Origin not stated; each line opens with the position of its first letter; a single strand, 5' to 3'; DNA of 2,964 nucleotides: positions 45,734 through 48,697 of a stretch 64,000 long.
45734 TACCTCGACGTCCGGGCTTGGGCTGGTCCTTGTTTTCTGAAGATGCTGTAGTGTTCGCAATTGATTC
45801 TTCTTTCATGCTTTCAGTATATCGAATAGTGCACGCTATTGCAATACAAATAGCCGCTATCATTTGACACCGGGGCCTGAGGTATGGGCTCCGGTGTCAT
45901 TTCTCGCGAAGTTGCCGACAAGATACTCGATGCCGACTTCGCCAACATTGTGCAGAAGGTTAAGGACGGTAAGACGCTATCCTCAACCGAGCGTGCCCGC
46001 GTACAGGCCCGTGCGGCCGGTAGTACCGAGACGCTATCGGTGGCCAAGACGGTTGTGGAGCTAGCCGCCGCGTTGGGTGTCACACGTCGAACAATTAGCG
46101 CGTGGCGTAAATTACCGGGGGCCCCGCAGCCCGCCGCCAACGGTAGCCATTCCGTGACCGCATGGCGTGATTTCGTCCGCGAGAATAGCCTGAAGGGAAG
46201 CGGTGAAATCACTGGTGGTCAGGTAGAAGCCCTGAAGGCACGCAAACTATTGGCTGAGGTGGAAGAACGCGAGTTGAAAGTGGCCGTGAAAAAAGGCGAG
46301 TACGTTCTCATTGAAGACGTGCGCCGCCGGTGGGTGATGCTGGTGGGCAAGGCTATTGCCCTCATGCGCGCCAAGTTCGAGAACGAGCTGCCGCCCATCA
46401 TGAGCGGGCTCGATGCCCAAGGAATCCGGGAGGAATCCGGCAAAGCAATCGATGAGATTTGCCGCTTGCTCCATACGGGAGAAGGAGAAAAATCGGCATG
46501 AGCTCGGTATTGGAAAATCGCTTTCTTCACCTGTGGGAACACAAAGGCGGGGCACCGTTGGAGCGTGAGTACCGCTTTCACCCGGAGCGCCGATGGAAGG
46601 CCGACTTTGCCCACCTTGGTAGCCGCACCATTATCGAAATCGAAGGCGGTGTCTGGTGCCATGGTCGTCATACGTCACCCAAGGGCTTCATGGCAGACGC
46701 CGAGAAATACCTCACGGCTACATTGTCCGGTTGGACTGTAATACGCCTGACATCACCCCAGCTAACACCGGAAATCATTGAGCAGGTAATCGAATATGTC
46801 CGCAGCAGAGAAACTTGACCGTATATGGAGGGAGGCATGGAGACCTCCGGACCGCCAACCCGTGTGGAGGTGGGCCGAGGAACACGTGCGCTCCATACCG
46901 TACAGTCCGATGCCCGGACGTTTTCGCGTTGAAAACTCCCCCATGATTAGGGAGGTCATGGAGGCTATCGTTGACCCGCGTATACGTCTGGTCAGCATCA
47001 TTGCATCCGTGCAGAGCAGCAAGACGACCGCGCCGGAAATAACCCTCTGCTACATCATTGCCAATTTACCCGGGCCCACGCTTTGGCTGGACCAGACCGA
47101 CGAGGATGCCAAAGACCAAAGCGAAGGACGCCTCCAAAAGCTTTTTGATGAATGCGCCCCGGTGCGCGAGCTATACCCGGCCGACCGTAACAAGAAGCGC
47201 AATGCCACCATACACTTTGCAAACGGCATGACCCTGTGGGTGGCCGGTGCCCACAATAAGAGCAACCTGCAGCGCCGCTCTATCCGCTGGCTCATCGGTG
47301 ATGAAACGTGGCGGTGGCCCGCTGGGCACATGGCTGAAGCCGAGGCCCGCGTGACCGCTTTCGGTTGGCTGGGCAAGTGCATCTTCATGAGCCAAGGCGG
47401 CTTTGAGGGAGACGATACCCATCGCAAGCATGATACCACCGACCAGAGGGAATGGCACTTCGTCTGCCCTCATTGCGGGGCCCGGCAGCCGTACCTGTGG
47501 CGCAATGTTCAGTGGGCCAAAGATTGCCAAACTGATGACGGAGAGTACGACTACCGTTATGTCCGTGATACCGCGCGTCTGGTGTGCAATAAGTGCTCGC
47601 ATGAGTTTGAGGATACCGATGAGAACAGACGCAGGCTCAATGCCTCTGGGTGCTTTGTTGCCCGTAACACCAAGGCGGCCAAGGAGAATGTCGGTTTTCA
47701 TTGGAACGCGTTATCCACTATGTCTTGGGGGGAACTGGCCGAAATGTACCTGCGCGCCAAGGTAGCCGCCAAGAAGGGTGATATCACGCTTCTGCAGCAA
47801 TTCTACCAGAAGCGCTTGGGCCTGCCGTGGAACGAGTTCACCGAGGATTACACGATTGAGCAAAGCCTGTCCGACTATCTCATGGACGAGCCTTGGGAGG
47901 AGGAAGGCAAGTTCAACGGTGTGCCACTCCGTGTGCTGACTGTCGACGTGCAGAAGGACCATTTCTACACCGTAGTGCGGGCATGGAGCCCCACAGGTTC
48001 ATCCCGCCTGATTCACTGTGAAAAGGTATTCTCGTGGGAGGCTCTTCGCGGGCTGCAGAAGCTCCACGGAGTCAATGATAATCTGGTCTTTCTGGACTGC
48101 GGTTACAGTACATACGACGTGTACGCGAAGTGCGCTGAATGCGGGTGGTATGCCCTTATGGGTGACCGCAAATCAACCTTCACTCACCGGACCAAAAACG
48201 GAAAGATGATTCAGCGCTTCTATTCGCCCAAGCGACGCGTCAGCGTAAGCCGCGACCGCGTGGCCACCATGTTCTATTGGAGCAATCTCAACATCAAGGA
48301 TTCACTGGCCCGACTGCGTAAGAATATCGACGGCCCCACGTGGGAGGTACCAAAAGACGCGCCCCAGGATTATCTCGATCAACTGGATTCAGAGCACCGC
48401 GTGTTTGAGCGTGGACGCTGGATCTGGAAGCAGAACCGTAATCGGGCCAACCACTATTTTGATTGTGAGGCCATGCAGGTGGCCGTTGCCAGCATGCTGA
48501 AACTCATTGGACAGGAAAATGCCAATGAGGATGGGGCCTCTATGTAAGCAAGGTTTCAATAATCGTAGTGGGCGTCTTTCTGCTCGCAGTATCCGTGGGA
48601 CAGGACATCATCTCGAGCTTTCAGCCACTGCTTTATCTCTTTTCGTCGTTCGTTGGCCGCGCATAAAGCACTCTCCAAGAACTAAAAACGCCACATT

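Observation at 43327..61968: TTTGACA-N13/14-ATG: a fixed-geometry element in front of late prophage genes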

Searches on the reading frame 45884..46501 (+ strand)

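Call 12: search_protein_families(library=phrogs, proteins=[window:45884-46501:+], max_evalue=0.001)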
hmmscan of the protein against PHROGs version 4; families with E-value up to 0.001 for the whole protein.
window:45884-46501:+ (205 aa): 3 families
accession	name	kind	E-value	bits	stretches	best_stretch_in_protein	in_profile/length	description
phrog_57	-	head and packaging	3.7e-11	44.2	1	59-160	17-134/199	terminase small subunit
phrog_7289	-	unknown function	4.7e-05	24.6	1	56-123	3-70/91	-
phrog_664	-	DNA, RNA and nucleotide metabolism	0.00034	21.5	1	56-105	102-152/210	DNA binding protein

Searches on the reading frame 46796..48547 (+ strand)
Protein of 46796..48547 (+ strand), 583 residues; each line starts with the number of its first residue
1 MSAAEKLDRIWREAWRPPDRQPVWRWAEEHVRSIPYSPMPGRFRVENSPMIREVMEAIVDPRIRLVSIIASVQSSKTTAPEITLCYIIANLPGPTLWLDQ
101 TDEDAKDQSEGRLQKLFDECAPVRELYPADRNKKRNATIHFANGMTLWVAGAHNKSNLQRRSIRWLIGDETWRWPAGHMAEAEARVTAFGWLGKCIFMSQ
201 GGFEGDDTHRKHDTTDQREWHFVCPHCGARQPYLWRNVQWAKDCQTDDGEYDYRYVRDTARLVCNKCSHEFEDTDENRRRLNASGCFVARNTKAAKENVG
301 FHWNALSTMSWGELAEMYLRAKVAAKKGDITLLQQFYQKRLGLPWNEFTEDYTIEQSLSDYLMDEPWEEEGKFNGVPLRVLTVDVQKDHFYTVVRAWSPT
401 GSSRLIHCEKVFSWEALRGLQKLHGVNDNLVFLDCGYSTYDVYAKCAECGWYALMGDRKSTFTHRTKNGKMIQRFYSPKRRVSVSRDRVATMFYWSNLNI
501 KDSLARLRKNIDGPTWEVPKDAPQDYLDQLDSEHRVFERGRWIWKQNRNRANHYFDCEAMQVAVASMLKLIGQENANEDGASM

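Call 12: search_protein_families(library=phrogs, proteins=[window:46796-48547:+], max_evalue=0.001)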
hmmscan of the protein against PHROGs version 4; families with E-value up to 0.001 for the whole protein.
window:46796-48547:+ (583 aa): 4 families
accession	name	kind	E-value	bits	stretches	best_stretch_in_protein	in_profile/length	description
phrog_15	-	head and packaging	6.5e-86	290.8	1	2-571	336-924/1330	terminase large subunit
phrog_675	-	head and packaging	4.7e-20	72.4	1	53-481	45-453/576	terminase large subunit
phrog_21311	-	head and packaging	5.9e-10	40.4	1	101-303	3-204/218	terminase large subunit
phrog_4145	-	head and packaging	0.0001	22.7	1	39-170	45-179/209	terminase large subunit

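Call 14: find_related_loci(query=window:46796-48547:+, collection=viral_contigs, flank=10000)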
Query window:46796-48547:+ (583 aa) in viral_contigs; peptide patterns used: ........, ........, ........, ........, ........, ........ (x = any residue, [..] = any of these).
71 stretches matched a pattern; 71 encode a relative of the query (tblastn E <= 1e-3); 71 distinct loci.
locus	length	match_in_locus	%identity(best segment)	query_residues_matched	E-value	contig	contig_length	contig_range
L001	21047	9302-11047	80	1-582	0e+0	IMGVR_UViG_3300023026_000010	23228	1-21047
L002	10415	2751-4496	80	1-582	0e+0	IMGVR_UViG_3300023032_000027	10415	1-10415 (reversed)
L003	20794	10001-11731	81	1-577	0e+0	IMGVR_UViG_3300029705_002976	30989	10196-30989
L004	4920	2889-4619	81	1-577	0e+0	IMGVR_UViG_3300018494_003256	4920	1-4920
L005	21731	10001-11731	81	1-577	0e+0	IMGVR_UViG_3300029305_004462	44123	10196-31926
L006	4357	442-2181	76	1-580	0e+0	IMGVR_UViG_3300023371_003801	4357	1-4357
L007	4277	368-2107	76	1-580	0e+0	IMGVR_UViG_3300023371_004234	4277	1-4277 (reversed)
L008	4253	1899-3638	76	1-580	0e+0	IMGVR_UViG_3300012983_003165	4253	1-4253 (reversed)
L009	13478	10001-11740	76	1-580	0e+0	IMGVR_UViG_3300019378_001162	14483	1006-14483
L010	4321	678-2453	67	3-576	0e+0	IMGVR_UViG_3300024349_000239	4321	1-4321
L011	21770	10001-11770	67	5-576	0e+0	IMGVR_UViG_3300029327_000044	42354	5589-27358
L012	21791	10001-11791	67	2-580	0e+0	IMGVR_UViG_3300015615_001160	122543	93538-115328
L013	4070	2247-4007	67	5-573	0e+0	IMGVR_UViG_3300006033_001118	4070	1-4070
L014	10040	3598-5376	66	3-577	0e+0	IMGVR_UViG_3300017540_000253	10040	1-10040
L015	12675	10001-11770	65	3-574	0e+0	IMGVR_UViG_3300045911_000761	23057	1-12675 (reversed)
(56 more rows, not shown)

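Call 15: find_related_loci(query=window:46796-48547:+, collection=genome_contigs, flank=10000)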
Query window:46796-48547:+ (583 aa) in genome_contigs; peptide patterns used: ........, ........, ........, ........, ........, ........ (x = any residue, [..] = any of these).
57 stretches matched a pattern; 32 encode a relative of the query (tblastn E <= 1e-3); 32 distinct loci.
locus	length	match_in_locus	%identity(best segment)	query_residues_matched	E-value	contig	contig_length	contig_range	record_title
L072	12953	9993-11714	82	5-578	0e+0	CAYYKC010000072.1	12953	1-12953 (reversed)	MAG TPA_asm: uncultured Akkermansia sp. isolate SRP315200_co1_553 genome assembly, contig: NODE_10245_length_12953_cov_4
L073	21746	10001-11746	80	1-582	0e+0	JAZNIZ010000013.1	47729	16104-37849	MAG: Akkermansia sp. isolate T1900044682_TS20190148.MAGScoT_cleanbin_000014 SGB_1697_k141_1263494, whole genome shotgun 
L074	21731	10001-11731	81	1-577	0e+0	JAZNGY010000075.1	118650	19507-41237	MAG: Akkermansia sp. isolate T1900044698_TS20190164.MAGScoT_cleanbin_000009 SGB_1788_k141_2273823, whole genome shotgun 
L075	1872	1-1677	81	22-580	0e+0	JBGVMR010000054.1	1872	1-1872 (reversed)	MAG: Akkermansia sp. isolate fecal_MAG_253 fecal_MAG_253_contig_0054, whole genome shotgun sequence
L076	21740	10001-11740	76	1-580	0e+0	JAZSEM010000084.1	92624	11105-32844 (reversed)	MAG: Akkermansia sp. isolate T1900044590_TS20190056.MAGScoT_cleanbin_000022 SGB_624_k141_1800779, whole genome shotgun s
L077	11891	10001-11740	76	1-580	0e+0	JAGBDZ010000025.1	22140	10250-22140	MAG: Akkermansia sp. isolate RGIG9032 Water_deer_Rectum-4__c51202, whole genome shotgun sequence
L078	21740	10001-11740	76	1-580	0e+0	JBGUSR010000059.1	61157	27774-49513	MAG: Akkermansia sp. isolate fecal_MAG_89 fecal_MAG_89_contig_0059, whole genome shotgun sequence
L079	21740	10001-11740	76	1-580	0e+0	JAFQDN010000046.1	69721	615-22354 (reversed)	MAG: Akkermansia sp. isolate RGIG1721 Goat_Cecum-2__c363, whole genome shotgun sequence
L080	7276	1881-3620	76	1-580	0e+0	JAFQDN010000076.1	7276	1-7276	MAG: Akkermansia sp. isolate RGIG1721 Goat_Cecum-2__c399161, whole genome shotgun sequence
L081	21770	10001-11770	67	5-576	0e+0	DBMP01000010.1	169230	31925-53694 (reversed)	MAG TPA_asm: Spartobacteria bacterium UBA695 UBA695_contig_69, whole genome shotgun sequence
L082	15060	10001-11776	67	1-574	0e+0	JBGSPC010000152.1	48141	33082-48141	MAG: Terrimicrobiaceae bacterium isolate JTS-AC295 k141_81533, whole genome shotgun sequence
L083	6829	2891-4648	63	10-579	0e+0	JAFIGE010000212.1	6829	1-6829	MAG: Opitutales bacterium isolate BM_Day8_Bin.4 NODE_4252_length_6829_cov_16.711101, whole genome shotgun sequence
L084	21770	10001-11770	67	5-576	0e+0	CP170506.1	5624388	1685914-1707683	MAG: Chthoniobacteraceae bacterium isolate SH-KS-3 chromosome, complete genome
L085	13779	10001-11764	63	6-575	0e+0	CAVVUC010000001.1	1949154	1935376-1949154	MAG: uncultured Verrucomicrobiae bacterium isolate MFD02979.bin.2.162 genome assembly, contig: contig_11235, whole genom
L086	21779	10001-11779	63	7-578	0e+0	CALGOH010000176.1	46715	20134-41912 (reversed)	MAG TPA_asm: uncultured Verrucomicrobiae bacterium isolate SRR7515930_bin.103_CONCOCT_v1.1_MAG genome assembly, contig: 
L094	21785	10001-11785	66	3-579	0e+0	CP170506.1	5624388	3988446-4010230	MAG: Chthoniobacteraceae bacterium isolate SH-KS-3 chromosome, complete genome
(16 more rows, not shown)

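Call 60: search_dna_similar(query=window:46796-48547:+, collection=phages, mode=protein, max_rows=12)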
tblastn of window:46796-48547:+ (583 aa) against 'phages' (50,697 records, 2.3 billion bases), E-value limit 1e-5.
Records with a match: 358; places in all: 359; records where one place covers at least 80% of the query: 96.
Best place of each record, by identity: <60% 358.
By first word of the organism name: Flavobacterium 78; Vibrio 45; Ralstonia 22; Bacteriophage 22; Pseudomonas 20; Escherichia 16; Wolbachia 11; Rhodobacter 11; Xanthomonas 11; Faecalibacterium 10; and 44 more.
By host as written in the record: Flavobacterium columnare 62; - 47; Ralstonia solanacearum 20; Escherichia coli 11; Rhodobacter capsulatus YW1 11; Faecalibacterium prausnitzii 8; Xanthomonas campestris pv. campestris GBBC 1419 8; Vibrio parahaemolyticus 7; and 124 more.
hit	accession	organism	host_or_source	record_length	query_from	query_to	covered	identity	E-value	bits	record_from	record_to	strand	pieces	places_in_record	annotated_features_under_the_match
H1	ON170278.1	Ralstonia phage YO164_3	Ralstonia solanacearum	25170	3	557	95%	26.2%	2e-25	117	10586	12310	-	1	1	record has no annotation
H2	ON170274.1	Ralstonia phage YO163_3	Ralstonia solanacearum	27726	3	557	95%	26.2%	2e-25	117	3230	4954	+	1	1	record has no annotation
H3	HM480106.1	Synechococcus phage S-CBS1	Synechococcus sp. CB0201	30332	3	569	97%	25.6%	2e-21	105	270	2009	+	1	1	terL: large terminase subunit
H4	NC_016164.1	Synechococcus phage S-CBS1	Synechococcus sp. CB0201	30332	3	569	97%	25.6%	2e-21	105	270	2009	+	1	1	terL: terminase large subunit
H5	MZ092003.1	Paenibacillus phage Pd_22F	Paenibacillus dendritiformis PB22F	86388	16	570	95%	26.0%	5e-32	138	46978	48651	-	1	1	terminase large subunit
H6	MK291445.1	Paracoccus phage vB_PyeM_Pyei1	Paracoccus yeei CCUG 32053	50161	16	570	95%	25.9%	4e-21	104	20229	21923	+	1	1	terminase large subunit | terminase small subunit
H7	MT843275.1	Serratia phage vB_SspM_BZS1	Serratia sp. OS31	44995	12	572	96%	25.4%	2e-23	111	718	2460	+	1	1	large subunit terminase DNA packaging protein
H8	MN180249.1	Wolbachia phage WO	Wolbachia sp. wRi_AMD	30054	16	570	95%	25.6%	1e-18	97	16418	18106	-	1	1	terminase large subunit | hypothetical protein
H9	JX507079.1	Acidithiobacillus phage AcaML1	Acidithiobacillus caldus ATCC 51756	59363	2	572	98%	24.8%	4e-20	101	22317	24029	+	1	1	packaging terminase large subunit gpA | putative terminase small subunit gpNu1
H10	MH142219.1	Acidithiobacillus phage AcaML1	Acidithiobacillus caldus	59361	2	572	98%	24.8%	4e-20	101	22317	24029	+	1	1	record has no annotation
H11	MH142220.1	Acidithiobacillus phage AcaML1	Acidithiobacillus caldus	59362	2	572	98%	24.8%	4e-20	101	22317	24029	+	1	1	record has no annotation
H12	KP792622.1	Verrucomicrobia phage P8625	Puniceicoccales sp. IMCC8625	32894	41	574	92%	26.0%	4e-42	169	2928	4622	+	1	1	hypothetical protein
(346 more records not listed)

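Call 65: search_protein_families(library=pfam, proteins=[L011:893-1459:+, L011:1540-2358:+, L011:2371-4413:+, L011:4353-4808:+, L011:4815-5702:+, L011:5702-6892:+, L011:6876-7196:+, L011:7557-8177:+, L011:8116-8760:+, L011:8702-9076:+], max_evalue=0.01)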
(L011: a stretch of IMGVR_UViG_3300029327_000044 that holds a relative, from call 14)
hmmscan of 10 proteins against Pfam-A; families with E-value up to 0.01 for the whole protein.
L011:893-1459:+ (188 aa): 1 family
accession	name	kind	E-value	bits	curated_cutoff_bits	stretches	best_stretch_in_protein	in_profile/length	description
PF17776.6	NLRC4_HD2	-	0.007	17.3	33.1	1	57-114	39-96/121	NLRC4 helical domain HD2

L011:1540-2358:+ (272 aa): 1 family
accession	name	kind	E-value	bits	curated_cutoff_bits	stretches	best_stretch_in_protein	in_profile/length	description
PF12705.13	PDDEXK_1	-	4.6e-05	23.9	22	1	85-206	59-167/247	PD-(D/E)XK nuclease superfamily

L011:2371-4413:+ (680 aa): 1 family
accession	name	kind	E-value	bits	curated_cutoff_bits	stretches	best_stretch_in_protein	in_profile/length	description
PF00476.26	DNA_pol_A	-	2.8e-21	76.3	34.3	1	363-677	77-378/381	DNA polymerase family A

L011:4353-4808:+ (151 aa): 2 families
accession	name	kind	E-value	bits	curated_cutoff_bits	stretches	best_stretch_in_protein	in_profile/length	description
PF20600.3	ExoX-like_C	-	2.8e-06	27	26.5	1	108-130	3-28/30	Exodeoxyribonuclease X-like C-terminal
PF12843.12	QSregVF_b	-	0.00088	19.5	22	1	105-127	12-34/66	Putative quorum-sensing-regulated virulence factor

L011:4815-5702:+ (295 aa): 0 families

L011:5702-6892:+ (396 aa): 2 families
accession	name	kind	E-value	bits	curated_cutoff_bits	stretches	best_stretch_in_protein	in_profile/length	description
PF13481.12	AAA_25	-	5.3e-20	72.3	27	1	43-221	17-193/195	AAA domain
PF01656.29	CbiA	-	9.9e-05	22.7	25.4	0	62-89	1-29/125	CobQ/CobB/MinD/ParA nucleotide binding domain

L011:6876-7196:+ (106 aa): 0 families

L011:7557-8177:+ (206 aa): 1 family
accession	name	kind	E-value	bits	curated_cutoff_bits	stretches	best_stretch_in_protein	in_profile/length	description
PF12802.13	MarR_2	-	0.00023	21.7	27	1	142-168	18-46/61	MarR family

L011:8116-8760:+ (214 aa): 0 families

L011:8702-9076:+ (124 aa): 0 families

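Call 92: search_protein_families(library=phrogs, proteins=[L081:14044-15396:+, L081:13631-13996:-, L082:8154-8771:+, L082:6778-8106:-, L085:7611-8711:+, L085:7035-7568:-, L094:9588-10016:+, L094:8215-9540:-, L012:8827-9012:-], max_evalue=0.001)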
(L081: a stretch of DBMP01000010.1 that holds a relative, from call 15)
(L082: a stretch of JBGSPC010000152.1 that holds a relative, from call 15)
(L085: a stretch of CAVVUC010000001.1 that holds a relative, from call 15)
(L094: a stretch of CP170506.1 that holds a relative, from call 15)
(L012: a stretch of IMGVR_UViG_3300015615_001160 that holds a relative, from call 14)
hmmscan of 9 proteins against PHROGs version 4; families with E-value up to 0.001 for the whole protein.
L081:14044-15396:+ (450 aa): 19 families
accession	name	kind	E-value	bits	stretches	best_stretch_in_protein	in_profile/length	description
phrog_498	-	other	3.5e-119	400.1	1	13-437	21-437/633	DNA methyltransferase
phrog_8071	-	DNA, RNA and nucleotide metabolism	1.3e-39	137.5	1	30-224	10-209/389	ParB-like partition protein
phrog_620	-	DNA, RNA and nucleotide metabolism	5.7e-37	128.9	1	29-164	11-146/217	ParB-like partition protein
phrog_930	-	DNA, RNA and nucleotide metabolism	8.5e-22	79.1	1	29-159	9-138/223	ParB-like partition protein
phrog_723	-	DNA, RNA and nucleotide metabolism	4e-21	76.8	1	30-164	16-151/223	ParB-like partition protein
phrog_67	-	other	1.1e-20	75.3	1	213-427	147-349/743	DNA methyltransferase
phrog_15396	-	DNA, RNA and nucleotide metabolism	1.4e-19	71.9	1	29-157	6-134/258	ParB-like partition nuclease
phrog_23085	-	unknown function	2e-19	70.6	1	321-435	3-123/138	-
phrog_940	-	DNA, RNA and nucleotide metabolism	1.1e-16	62.1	1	29-167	8-145/388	nuclease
phrog_9353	-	unknown function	2.9e-15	57.8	1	34-163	18-147/245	-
phrog_3008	-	other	1.1e-11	45.5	1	345-423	133-213/244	DNA methyltransferase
phrog_4715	-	DNA, RNA and nucleotide metabolism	6.1e-09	35.8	1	27-116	147-239/630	ParB-like partition protein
phrog_18056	-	DNA, RNA and nucleotide metabolism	1.1e-07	32.1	1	30-148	6-122/387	ParB-like partition nuclease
phrog_6218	-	DNA, RNA and nucleotide metabolism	2.7e-06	27.8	1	31-114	9-96/506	ParB-like partition protein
phrog_5475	-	unknown function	7.5e-06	26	1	29-96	5-70/458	-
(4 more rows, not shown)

L081:13631-13996:- (121 aa): 2 families
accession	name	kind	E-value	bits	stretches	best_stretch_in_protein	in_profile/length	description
phrog_503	-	unknown function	5.7e-29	101.7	1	4-98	25-118/144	-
phrog_12476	-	unknown function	1.2e-09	39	1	41-96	2-57/85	-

L082:8154-8771:+ (205 aa): 1 family
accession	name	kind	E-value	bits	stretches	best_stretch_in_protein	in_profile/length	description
phrog_57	-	head and packaging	1.1e-08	36.2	1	61-151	17-124/199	terminase small subunit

L082:6778-8106:- (442 aa): 19 families
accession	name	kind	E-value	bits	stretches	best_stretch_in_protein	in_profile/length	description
phrog_498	-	other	1.3e-119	401.6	1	5-433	29-448/633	DNA methyltransferase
phrog_620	-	DNA, RNA and nucleotide metabolism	4.6e-35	122.7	1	11-149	9-146/217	ParB-like partition protein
phrog_8071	-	DNA, RNA and nucleotide metabolism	1.9e-29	104.1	1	10-208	6-209/389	ParB-like partition protein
phrog_67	-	other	7.3e-27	95.7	1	167-410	120-348/743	DNA methyltransferase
phrog_23085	-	unknown function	7.3e-22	78.5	1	305-420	3-122/138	-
phrog_15396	-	DNA, RNA and nucleotide metabolism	1.7e-21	78.2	1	12-140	5-133/258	ParB-like partition nuclease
phrog_723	-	DNA, RNA and nucleotide metabolism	4.7e-21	76.6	1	10-145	12-148/223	ParB-like partition protein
phrog_930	-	DNA, RNA and nucleotide metabolism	9.7e-20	72.4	1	12-141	8-136/223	ParB-like partition protein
phrog_9353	-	unknown function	3.6e-15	57.5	1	12-137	12-137/245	-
phrog_3008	-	other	5.7e-14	53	1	329-408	133-214/244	DNA methyltransferase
phrog_940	-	DNA, RNA and nucleotide metabolism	3e-12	47.4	1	10-130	5-123/388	nuclease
phrog_6218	-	DNA, RNA and nucleotide metabolism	1.1e-09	38.9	1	15-99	9-97/506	ParB-like partition protein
phrog_4715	-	DNA, RNA and nucleotide metabolism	5.7e-09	35.9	1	14-100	150-239/630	ParB-like partition protein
phrog_26387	-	DNA, RNA and nucleotide metabolism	4.2e-07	30.6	1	11-80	10-83/252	ParB-like partition nuclease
phrog_18056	-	DNA, RNA and nucleotide metabolism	1.7e-06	28.2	1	12-105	4-95/387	ParB-like partition nuclease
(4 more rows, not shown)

L085:7611-8711:+ (366 aa): 0 families

L085:7035-7568:- (177 aa): 14 families
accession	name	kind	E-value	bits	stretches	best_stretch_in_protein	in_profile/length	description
phrog_498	-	other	2.1e-17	63.9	1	4-78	29-104/633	DNA methyltransferase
phrog_930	-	DNA, RNA and nucleotide metabolism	4.6e-14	53.8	1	12-76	9-72/223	ParB-like partition protein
phrog_620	-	DNA, RNA and nucleotide metabolism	9.8e-13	49.7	1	14-78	13-76/217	ParB-like partition protein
phrog_8071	-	DNA, RNA and nucleotide metabolism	5.7e-08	33.4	1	16-76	13-72/389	ParB-like partition protein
phrog_2159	-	DNA, RNA and nucleotide metabolism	3.1e-07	31.1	1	13-68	64-122/365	ParB-like partition protein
phrog_15396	-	DNA, RNA and nucleotide metabolism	4.9e-07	30.8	1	17-76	11-69/258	ParB-like partition nuclease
phrog_723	-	DNA, RNA and nucleotide metabolism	6.1e-07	30.5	1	12-77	15-82/223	ParB-like partition protein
phrog_9353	-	unknown function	1.1e-06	29.8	1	17-68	18-69/245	-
phrog_26387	-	DNA, RNA and nucleotide metabolism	3.1e-06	27.8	1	12-78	12-82/252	ParB-like partition nuclease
phrog_4715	-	DNA, RNA and nucleotide metabolism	2.4e-05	23.9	1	13-79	150-220/630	ParB-like partition protein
phrog_6218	-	DNA, RNA and nucleotide metabolism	2.9e-05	24.4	1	14-78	9-76/506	ParB-like partition protein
phrog_18056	-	DNA, RNA and nucleotide metabolism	7.2e-05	22.8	1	17-78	10-69/387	ParB-like partition nuclease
phrog_940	-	DNA, RNA and nucleotide metabolism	0.00015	22.1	1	12-79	8-74/388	nuclease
phrog_1033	-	DNA, RNA and nucleotide metabolism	0.00039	21.3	1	12-75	35-108/334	ParB-like partition protein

L094:9588-10016:+ (142 aa): 2 families
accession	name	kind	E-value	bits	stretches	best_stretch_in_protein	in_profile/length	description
phrog_503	-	unknown function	5.7e-29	101.7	1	27-126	23-121/144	-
phrog_12476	-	unknown function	4.9e-10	40.2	1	66-122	2-58/85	-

L094:8215-9540:- (441 aa): 19 families
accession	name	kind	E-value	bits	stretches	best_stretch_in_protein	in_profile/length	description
phrog_498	-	other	1.4e-119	401.5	1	10-430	18-437/633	DNA methyltransferase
phrog_8071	-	DNA, RNA and nucleotide metabolism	2.3e-40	140.1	1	30-224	10-209/389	ParB-like partition protein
phrog_620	-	DNA, RNA and nucleotide metabolism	9.1e-37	128.2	1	30-165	12-146/217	ParB-like partition protein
phrog_67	-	other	1.2e-21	78.5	1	213-417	147-346/743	DNA methyltransferase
phrog_723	-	DNA, RNA and nucleotide metabolism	8.2e-21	75.8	1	30-170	16-155/223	ParB-like partition protein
phrog_930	-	DNA, RNA and nucleotide metabolism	9.4e-21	75.7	1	33-158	13-137/223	ParB-like partition protein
phrog_15396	-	DNA, RNA and nucleotide metabolism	1.8e-20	74.8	1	32-158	9-135/258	ParB-like partition nuclease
phrog_23085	-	unknown function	3.4e-19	69.9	1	314-420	3-111/138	-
phrog_9353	-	unknown function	1e-16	62.6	1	32-166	16-150/245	-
phrog_940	-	DNA, RNA and nucleotide metabolism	1.3e-16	61.8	1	32-178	11-156/388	nuclease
phrog_3008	-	other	4.1e-13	50.1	1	339-417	134-214/244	DNA methyltransferase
phrog_4715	-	DNA, RNA and nucleotide metabolism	2.1e-09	37.3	1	28-114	148-237/630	ParB-like partition protein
phrog_18056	-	DNA, RNA and nucleotide metabolism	4.3e-08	33.5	1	34-162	10-136/387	ParB-like partition nuclease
phrog_26387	-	DNA, RNA and nucleotide metabolism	6e-08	33.4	1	28-109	11-99/252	ParB-like partition nuclease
phrog_5475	-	unknown function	2e-06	27.9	1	29-96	5-70/458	-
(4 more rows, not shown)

L012:8827-9012:- (61 aa): 0 families
